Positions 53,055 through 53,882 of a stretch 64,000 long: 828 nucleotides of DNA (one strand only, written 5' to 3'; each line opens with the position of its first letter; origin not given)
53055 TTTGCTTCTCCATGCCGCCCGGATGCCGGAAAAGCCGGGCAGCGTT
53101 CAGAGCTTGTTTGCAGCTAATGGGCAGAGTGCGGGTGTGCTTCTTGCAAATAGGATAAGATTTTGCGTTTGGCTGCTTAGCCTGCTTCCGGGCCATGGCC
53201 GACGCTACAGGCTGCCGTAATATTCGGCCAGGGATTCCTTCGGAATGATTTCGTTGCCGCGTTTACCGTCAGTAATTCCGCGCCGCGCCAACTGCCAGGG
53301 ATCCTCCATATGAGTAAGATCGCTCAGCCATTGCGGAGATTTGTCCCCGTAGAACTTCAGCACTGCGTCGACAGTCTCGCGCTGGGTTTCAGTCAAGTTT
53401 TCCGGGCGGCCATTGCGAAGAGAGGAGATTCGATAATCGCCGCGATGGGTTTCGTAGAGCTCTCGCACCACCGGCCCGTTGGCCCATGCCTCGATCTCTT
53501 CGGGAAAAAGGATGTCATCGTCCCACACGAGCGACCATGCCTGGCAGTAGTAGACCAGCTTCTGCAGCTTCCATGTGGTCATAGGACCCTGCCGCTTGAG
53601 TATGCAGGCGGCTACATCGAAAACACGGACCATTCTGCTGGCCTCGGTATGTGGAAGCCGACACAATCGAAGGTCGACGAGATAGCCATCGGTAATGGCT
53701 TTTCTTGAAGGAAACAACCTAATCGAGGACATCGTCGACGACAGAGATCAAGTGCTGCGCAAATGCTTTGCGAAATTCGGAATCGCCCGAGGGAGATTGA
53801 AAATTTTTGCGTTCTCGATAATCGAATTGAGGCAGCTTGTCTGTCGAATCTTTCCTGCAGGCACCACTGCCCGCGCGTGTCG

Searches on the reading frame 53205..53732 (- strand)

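Call 6: search_protein_families(library=pfam, proteins=[window:53205-53732:-], max_evalue=0.01)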
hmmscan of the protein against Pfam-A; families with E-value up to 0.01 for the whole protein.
window:53205-53732:- (175 aa): 1 family
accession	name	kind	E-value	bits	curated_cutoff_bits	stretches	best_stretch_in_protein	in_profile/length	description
PF13274.11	SocA_Panacea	-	3.4e-17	63.8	25.7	1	56-147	1-113/113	Antitoxin SocA-like, Panacea domain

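Call 7: search_protein_families(library=padloc, proteins=[window:53205-53732:-], max_evalue=0.01)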
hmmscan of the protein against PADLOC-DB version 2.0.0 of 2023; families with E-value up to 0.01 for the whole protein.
window:53205-53732:- (175 aa): 0 families
